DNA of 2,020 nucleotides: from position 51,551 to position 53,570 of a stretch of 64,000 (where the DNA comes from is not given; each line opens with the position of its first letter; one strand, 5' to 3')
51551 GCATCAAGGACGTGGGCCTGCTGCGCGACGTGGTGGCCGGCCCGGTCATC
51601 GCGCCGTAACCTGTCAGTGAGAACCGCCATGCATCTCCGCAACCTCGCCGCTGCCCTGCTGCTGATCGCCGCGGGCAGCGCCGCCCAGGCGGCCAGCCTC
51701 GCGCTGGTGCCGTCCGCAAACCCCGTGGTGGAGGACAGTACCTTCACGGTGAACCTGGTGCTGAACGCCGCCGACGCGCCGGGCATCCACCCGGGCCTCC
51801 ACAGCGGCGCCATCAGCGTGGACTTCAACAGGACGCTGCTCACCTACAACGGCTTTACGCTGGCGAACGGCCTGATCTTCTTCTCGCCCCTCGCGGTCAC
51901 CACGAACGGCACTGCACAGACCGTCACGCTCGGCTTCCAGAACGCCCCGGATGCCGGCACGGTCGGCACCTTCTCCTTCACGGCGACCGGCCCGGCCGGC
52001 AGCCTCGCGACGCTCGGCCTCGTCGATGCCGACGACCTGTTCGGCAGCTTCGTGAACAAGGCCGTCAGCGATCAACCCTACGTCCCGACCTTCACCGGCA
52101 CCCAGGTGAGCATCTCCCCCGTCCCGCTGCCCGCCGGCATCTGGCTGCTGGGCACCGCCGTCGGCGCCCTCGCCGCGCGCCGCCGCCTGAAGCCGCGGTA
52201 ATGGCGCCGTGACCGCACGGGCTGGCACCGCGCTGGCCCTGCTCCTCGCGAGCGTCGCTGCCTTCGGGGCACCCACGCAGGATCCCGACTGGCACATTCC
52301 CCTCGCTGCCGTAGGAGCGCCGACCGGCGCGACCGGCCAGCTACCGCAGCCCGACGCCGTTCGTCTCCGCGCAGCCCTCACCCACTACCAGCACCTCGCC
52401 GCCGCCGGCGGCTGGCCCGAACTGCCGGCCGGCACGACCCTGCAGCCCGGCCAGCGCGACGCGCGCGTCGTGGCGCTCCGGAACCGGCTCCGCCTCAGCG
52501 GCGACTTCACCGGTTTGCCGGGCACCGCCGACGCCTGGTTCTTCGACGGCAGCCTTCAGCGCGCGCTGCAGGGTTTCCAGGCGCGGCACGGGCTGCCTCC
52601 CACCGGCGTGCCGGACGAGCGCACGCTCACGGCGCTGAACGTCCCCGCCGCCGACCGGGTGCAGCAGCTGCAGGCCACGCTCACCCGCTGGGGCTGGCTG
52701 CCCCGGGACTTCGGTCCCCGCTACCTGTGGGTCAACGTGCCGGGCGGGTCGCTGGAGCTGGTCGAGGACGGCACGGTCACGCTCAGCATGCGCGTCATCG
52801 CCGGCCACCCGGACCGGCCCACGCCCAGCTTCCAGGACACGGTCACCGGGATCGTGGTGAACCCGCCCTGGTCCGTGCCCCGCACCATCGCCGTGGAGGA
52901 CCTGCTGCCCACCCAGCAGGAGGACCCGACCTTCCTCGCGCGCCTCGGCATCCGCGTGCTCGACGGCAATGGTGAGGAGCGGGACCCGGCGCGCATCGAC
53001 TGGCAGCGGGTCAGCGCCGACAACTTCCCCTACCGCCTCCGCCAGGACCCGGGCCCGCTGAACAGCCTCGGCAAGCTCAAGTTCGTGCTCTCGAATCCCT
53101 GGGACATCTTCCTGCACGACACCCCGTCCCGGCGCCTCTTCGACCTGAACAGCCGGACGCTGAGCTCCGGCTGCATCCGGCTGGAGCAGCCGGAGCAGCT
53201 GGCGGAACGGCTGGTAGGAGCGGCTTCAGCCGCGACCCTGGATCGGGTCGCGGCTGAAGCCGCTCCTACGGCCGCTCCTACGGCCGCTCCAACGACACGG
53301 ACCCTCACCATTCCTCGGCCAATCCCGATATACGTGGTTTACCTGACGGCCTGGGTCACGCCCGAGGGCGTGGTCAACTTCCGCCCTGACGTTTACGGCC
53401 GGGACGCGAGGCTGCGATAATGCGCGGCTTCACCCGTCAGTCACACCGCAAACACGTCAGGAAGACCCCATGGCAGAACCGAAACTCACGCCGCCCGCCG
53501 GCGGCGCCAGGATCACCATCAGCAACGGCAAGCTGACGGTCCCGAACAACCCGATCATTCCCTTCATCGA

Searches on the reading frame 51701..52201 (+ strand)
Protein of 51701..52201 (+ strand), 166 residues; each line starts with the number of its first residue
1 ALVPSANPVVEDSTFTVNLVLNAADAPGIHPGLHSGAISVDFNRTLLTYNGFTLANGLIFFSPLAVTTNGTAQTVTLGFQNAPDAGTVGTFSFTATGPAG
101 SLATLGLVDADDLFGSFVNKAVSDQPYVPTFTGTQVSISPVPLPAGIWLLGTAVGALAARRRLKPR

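Call 3: search_protein_families(library=pfam, proteins=[window:51701-52201:+], max_evalue=0.1)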
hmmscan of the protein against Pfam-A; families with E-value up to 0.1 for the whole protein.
window:51701-52201:+ (166 aa): 0 families

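Call 4: search_protein_families(library=ncbifam, proteins=[window:51701-52201:+], max_evalue=0.1)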
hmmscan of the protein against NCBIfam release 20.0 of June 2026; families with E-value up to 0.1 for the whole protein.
window:51701-52201:+ (166 aa): 4 families
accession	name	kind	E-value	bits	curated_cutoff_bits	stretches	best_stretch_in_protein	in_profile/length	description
TIGR03370.1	VPLPA-CTERM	domain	4.8e-07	29.6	25.35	1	141-163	1-23/25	VPLPA-CTERM sorting domain-containing protein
NF038129.1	PEP_NF038129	equivalog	0.016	15.1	65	1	74-162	101-192/194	NF038129 family PEP-CTERM protein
NF033554.9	floc_PepA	equivalog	0.031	14.1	80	0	45-164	171-260/261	flocculation-associated PEP-CTERM protein PepA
NF038118.1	PEP_CTERM_CCXG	equivalog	0.075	12.7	90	0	130-163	165-198/199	CCXG family PEP-CTERM protein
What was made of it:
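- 51701..52201 (+): VPLPA-CTERM (exosortase-sorted) small secreted protein. A lineage-specific neighbour, not part of the core. TIGR03370 29.6 bits (call 4).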

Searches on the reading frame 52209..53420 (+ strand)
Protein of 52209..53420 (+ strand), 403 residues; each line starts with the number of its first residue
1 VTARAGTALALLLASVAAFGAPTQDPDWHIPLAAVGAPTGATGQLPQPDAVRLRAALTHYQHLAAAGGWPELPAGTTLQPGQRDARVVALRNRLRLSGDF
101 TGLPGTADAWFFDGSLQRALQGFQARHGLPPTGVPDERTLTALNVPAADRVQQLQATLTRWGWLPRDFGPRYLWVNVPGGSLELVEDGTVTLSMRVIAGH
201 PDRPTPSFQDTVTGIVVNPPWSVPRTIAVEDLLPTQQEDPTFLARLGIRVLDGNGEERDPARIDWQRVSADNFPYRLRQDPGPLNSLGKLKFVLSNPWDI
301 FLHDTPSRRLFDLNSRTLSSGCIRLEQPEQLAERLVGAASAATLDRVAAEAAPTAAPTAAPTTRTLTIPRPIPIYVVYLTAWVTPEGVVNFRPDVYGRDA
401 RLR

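Call 3: search_protein_families(library=pfam, proteins=[window:52209-53420:+], max_evalue=0.1)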
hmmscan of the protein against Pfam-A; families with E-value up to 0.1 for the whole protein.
window:52209-53420:+ (403 aa): 2 families
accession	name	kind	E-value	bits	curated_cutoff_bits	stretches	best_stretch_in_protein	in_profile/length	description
PF03734.19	YkuD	-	6.2e-21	76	23.4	1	170-335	1-138/146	L,D-transpeptidase catalytic domain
PF01471.23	PG_binding_1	-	4.9e-12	46.3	23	1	84-143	2-57/57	Putative peptidoglycan binding domain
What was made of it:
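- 52209..53420 (+): YcbB-like L,D-transpeptidase with a PG_binding_1 domain. A lineage-specific neighbour, not part of the core. YkuD 76 bits and PG_binding_1 46 bits (call 3).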

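Call 4: search_protein_families(library=ncbifam, proteins=[window:52209-53420:+], max_evalue=0.1)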
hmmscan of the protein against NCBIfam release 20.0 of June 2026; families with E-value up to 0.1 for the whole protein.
window:52209-53420:+ (403 aa): 2 families
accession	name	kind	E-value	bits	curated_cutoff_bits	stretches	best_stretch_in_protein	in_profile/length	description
NF007891.0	PRK10594.1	equivalog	1.7e-70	238.6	425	1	109-402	315-602/617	L,D-transpeptidase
TIGR02869.1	spore_SleB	equivalog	0.00046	20.1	236.5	1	77-154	6-79/201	spore cortex-lytic enzyme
